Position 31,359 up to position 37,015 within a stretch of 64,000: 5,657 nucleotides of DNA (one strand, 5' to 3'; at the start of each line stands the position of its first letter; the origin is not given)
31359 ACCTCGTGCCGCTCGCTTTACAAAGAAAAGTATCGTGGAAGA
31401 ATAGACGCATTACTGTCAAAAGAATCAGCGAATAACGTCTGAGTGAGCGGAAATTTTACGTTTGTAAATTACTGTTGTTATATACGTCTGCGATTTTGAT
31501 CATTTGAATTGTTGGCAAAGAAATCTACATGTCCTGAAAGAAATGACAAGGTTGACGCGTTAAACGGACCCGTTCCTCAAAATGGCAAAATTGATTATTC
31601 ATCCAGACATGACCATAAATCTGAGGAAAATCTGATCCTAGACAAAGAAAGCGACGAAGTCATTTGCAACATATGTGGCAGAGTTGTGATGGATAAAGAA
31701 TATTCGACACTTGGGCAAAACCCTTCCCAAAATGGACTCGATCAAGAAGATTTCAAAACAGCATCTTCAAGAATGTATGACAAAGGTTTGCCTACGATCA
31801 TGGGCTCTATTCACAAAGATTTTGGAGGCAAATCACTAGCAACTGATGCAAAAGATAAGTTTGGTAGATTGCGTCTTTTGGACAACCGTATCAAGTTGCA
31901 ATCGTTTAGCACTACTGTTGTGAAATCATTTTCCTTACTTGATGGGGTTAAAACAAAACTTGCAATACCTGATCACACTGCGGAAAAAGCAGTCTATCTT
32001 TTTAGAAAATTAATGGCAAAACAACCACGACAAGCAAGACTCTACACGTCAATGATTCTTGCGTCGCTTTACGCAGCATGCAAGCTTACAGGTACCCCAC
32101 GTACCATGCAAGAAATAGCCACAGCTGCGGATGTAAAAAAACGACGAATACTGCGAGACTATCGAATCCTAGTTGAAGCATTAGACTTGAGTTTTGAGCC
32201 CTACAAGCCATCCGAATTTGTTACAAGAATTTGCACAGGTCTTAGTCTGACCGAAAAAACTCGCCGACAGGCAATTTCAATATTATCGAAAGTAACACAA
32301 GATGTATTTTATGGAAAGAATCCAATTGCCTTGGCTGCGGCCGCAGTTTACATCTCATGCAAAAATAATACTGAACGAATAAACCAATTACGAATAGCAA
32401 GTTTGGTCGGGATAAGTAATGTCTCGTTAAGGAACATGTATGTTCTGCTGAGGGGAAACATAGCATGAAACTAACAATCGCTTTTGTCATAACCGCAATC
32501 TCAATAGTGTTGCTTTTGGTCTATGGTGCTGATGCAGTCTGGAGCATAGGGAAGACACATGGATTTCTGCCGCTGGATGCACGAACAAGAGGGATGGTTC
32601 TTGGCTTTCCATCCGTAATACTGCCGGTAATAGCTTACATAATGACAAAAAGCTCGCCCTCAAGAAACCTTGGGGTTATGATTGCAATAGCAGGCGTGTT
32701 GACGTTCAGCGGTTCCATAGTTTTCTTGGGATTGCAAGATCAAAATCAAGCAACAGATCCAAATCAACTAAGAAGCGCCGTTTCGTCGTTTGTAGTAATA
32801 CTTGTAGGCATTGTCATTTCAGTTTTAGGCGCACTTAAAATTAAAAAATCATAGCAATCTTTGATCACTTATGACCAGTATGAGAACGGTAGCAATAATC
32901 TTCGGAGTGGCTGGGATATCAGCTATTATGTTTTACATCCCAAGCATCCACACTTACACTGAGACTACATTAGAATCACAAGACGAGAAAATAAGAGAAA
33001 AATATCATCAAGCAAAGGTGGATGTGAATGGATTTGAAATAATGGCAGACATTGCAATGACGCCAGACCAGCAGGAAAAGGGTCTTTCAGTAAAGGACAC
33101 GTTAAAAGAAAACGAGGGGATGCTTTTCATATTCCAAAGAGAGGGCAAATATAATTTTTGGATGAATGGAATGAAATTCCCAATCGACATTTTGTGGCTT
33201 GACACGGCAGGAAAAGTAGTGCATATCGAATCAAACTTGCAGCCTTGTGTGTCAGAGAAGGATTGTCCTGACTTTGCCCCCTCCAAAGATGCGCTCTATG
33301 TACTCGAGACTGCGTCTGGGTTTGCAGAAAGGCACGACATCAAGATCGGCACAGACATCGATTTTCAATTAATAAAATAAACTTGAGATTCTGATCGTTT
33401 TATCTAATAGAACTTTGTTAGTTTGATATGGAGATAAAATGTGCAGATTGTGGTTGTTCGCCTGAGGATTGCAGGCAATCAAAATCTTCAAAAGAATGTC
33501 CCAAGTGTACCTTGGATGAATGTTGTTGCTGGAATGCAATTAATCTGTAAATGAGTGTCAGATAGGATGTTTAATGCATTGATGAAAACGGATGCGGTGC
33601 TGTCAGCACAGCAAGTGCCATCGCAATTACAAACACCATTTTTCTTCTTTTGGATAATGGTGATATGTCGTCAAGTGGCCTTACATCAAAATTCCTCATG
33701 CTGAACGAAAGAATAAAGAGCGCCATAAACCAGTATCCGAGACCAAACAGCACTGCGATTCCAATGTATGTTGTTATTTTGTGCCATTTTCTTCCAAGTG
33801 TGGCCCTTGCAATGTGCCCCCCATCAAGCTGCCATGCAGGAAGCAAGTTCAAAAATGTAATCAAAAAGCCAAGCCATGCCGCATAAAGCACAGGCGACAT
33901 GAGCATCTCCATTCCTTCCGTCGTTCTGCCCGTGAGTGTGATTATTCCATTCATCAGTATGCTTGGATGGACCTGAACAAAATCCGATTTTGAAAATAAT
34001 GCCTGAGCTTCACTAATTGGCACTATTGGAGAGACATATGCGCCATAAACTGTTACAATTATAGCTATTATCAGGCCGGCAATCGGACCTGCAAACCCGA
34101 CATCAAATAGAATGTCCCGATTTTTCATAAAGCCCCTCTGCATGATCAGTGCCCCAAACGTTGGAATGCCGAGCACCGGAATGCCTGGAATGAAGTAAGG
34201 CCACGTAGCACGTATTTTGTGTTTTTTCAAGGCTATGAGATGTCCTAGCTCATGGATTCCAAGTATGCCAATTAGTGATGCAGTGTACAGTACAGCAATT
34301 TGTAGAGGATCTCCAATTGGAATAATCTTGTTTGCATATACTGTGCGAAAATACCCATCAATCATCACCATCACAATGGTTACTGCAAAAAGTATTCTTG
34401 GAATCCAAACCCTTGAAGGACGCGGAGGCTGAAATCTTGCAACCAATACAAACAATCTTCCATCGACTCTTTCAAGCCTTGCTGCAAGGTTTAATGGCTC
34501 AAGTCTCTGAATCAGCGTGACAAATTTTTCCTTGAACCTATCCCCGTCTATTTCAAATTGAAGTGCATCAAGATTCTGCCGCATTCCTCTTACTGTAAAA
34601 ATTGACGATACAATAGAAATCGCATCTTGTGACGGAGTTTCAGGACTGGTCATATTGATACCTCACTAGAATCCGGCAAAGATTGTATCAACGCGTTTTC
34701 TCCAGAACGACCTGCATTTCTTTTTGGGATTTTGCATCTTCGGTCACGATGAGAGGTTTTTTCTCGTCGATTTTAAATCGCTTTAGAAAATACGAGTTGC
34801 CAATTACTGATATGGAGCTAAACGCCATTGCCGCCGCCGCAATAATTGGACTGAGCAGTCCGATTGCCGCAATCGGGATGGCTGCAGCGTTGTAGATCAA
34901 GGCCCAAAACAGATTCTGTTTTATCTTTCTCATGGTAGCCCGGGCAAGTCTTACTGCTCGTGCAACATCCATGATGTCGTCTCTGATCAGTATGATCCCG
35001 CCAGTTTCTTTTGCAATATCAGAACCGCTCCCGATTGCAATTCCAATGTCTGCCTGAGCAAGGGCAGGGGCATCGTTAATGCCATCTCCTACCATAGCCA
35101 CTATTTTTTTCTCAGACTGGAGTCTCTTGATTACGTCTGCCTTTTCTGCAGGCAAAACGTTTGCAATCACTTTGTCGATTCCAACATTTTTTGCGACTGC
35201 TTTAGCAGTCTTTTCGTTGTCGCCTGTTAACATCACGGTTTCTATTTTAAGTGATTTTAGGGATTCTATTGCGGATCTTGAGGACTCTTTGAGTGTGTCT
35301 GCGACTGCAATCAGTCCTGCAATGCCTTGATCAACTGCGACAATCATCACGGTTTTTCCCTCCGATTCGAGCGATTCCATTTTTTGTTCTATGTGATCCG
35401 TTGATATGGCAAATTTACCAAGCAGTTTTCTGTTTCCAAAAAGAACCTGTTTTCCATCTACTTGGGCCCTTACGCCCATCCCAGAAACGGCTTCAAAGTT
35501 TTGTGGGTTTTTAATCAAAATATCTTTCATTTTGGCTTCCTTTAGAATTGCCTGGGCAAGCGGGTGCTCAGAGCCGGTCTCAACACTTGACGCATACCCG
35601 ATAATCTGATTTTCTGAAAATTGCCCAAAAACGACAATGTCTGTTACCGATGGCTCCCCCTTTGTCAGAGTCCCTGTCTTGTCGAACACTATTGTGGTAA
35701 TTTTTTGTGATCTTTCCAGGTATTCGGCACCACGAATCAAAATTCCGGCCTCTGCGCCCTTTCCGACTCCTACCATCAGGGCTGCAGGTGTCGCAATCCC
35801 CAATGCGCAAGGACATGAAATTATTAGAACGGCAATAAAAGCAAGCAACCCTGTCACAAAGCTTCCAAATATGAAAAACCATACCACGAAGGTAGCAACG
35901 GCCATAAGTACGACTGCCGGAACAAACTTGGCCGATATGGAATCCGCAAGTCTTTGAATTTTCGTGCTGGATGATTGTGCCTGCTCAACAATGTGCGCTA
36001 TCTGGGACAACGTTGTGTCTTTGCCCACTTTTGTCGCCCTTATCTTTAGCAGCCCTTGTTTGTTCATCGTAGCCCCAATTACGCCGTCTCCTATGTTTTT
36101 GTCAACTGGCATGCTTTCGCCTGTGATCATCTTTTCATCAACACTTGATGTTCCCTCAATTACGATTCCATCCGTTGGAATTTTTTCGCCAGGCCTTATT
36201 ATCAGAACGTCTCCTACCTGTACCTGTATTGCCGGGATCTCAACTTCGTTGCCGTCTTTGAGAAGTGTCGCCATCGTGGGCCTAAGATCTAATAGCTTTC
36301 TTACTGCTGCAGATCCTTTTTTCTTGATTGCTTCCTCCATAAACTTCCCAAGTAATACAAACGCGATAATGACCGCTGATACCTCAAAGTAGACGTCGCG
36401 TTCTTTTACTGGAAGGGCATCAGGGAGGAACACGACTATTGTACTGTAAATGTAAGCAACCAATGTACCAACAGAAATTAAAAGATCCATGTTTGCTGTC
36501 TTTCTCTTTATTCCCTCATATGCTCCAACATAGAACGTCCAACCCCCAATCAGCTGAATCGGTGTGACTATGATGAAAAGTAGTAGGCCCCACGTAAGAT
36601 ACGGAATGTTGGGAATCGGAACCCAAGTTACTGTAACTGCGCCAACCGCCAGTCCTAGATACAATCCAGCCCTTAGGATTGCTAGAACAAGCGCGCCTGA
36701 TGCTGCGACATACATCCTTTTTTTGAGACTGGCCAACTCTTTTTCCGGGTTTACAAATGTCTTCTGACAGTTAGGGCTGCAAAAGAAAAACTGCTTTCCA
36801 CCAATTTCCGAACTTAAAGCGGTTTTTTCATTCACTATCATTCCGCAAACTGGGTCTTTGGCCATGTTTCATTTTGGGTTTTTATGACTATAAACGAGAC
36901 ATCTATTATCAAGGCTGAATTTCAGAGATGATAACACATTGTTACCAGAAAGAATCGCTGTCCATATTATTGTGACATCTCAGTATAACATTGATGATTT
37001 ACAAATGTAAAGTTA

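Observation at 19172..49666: Island-wide regulon: at least 15 copies of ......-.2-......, a CopY-box look-alike in an archaeon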

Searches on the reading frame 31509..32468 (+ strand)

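Call 11: search_protein_families(library=pfam, proteins=[window:31509-32468:+], max_evalue=0.01)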
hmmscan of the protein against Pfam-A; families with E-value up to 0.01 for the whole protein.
window:31509-32468:+ (319 aa): 3 families
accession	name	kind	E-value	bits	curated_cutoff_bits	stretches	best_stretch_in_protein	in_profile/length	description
PF00382.24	TFIIB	-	2e-26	92.3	23.6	2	232-314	6-89/92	Transcription factor TFIIB repeat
PF00134.28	Cyclin_N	-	3.4e-05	24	23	0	147-226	41-123/127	Cyclin, N-terminal domain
PF08271.17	Zn_Ribbon_TF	-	0.006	16.6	29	0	36-65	6-34/43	TFIIB zinc-binding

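Call 54: search_protein_families(library=ncbifam, proteins=[window:31509-32468:+], max_evalue=0.001)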
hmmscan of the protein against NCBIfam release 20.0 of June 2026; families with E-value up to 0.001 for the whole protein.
window:31509-32468:+ (319 aa): 1 family
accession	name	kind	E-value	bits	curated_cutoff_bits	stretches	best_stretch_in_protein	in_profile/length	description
NF001658.0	PRK00423.1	subfamily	4.4e-51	173.8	384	1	36-312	18-300/312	transcription initiation factor IIB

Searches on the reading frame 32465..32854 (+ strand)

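Call 11: search_protein_families(library=pfam, proteins=[window:32465-32854:+], max_evalue=0.01)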
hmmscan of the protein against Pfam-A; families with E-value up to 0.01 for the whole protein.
window:32465-32854:+ (129 aa): 2 families
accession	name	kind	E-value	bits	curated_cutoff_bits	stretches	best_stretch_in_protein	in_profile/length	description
PF04241.20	DUF423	-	0.0066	17.1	25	0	52-93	34-75/86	Protein of unknown function (DUF423)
PF04103.21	CD20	-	0.0098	16.4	27.9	1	45-126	8-88/156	CD20-like family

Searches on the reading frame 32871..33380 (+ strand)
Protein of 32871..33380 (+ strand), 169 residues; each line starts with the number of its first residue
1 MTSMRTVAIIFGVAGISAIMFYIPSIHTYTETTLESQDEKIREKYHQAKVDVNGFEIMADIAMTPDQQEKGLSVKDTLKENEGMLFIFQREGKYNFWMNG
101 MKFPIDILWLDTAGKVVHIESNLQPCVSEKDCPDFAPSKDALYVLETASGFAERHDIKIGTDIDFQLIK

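Call 11: search_protein_families(library=pfam, proteins=[window:32871-33380:+], max_evalue=0.01)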
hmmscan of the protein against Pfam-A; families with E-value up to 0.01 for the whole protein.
window:32871-33380:+ (169 aa): 1 family
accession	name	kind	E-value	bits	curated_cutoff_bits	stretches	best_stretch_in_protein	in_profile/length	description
PF02643.20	DUF192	-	8.5e-30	103.2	27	1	58-165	2-96/96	Uncharacterized ACR, COG1430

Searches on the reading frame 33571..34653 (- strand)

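Call 11: search_protein_families(library=pfam, proteins=[window:33571-34653:-], max_evalue=0.01)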
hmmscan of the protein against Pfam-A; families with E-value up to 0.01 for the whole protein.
window:33571-34653:- (360 aa): 1 family
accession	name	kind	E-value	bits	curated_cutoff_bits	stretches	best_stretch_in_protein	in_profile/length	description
PF02163.28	Peptidase_M50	-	1.8e-21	76.9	27.2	1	125-304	4-220/221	Peptidase family M50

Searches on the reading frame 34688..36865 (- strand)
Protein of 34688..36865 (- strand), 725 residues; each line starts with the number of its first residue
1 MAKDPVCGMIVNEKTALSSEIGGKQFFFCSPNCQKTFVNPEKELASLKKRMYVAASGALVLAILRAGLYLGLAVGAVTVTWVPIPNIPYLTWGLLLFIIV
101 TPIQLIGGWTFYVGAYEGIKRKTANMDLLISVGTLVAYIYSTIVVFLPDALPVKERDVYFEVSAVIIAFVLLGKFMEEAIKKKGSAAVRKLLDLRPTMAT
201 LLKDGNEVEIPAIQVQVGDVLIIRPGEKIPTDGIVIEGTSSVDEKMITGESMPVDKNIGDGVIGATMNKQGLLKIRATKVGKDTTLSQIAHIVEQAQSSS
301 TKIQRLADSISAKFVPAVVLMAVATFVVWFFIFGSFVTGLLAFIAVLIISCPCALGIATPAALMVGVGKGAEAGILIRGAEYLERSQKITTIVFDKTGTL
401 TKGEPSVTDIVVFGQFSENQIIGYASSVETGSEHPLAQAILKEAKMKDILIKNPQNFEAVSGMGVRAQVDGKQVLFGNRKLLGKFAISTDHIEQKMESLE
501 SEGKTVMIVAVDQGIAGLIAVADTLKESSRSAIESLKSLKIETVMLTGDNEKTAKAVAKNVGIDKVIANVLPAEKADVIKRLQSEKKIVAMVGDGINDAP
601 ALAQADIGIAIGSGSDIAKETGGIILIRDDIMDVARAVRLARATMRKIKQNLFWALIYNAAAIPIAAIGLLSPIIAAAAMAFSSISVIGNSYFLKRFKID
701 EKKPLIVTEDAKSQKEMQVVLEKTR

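Call 11: search_protein_families(library=pfam, proteins=[window:34688-36865:-], max_evalue=0.01)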
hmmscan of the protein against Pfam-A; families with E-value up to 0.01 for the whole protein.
window:34688-36865:- (725 aa): 5 families
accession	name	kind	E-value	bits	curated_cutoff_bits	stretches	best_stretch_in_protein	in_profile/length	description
PF00122.25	E1-E2_ATPase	-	6.2e-61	205.5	28.1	1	194-372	2-180/181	E1-E2 ATPase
PF00702.32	Hydrolase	-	1.5e-39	136.8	26.4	1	389-606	1-191/191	haloacid dehalogenase-like hydrolase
PF04945.19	YHS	-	1e-09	38.6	30.3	1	3-45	2-44/47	YHS domain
PF08282.18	Hydrolase_3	-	2.2e-06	28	20.9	1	578-620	195-237/255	haloacid dehalogenase-like hydrolase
PF12710.13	HAD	-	0.0046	17.8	27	0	527-602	88-188/189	haloacid dehalogenase-like hydrolase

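Call 54: search_protein_families(library=ncbifam, proteins=[window:34688-36865:-], max_evalue=0.001)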
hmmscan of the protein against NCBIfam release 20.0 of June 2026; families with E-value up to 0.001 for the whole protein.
window:34688-36865:- (725 aa): 23 families
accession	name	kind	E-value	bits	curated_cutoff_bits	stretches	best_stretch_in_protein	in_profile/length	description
TIGR01525.1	ATPase-IB_hvy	subfamily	5.2e-197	656.1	346.25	1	126-694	1-560/560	heavy metal translocating P-type ATPase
NF007952.0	PRK10671.1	equivalog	5.7e-186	620.2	1316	1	94-699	224-836/838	copper-exporting P-type ATPase CopA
TIGR01511.1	ATPase-IB1_Cu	subfamily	9.4e-178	592.4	397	1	108-695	2-542/542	copper-translocating P-type ATPase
TIGR01512.1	ATPase-IB2_Cd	subfamily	5.7e-129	431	313.5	2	162-481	20-306/494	cadmium family heavy metal-translocating P-type ATPase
NF008262.1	PRK11033.1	equivalog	5e-123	412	1005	1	163-669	198-702/731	zinc/cadmium/mercury/lead-transporting ATPase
NF033775.1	P_type_ZntA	exception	4.3e-110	369.1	1240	1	163-690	203-724/732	Zn(II)/Cd(II)/Pb(II) translocating P-type ATPase ZntA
TIGR01494.1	ATPase_P-type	subfamily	4.6e-102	341.9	62.3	1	165-678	1-472/478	HAD-IC family P-type ATPase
TIGR01497.1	kdpB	equivalog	1.1e-62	212.2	527.9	1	128-639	36-561/675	potassium-transporting ATPase subunit KdpB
TIGR01647.1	ATPase-IIIA_H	equivalog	2.3e-55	188.1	615.5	2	165-569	60-487/755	plasma-membrane proton-efflux P-type ATPase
NF010609.0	PRK14010.1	equivalog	2.4e-49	168.1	1323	1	130-631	38-548/673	K(+)-transporting ATPase subunit B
TIGR01517.1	ATPase-IIB_Ca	equivalog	3.3e-41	141.4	507.05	2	200-422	159-393/882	calcium-translocating P-type ATPase, PMCA-type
TIGR01116.1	ATPase-IIA1_Ca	equivalog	2.2e-35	122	703.4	2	513-654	455-611/799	calcium-translocating P-type ATPase, SERCA-type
TIGR01522.1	ATPase-IIA2_Ca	equivalog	6.8e-35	120.1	798.3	3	566-669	567-671/854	calcium-transporting P-type ATPase, PMR1-type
TIGR01657.1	P-ATPase-V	hypoth_equivalog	2.9e-32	111.2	618.25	4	565-612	781-828/1055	ATP13A2 family polyamine export P-type ATPase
TIGR01106.1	ATPase-IIC_X-K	subfamily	7e-32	110.2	946.1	2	125-412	73-367/997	Na,H/K antiporter P-type ATPase subunit alpha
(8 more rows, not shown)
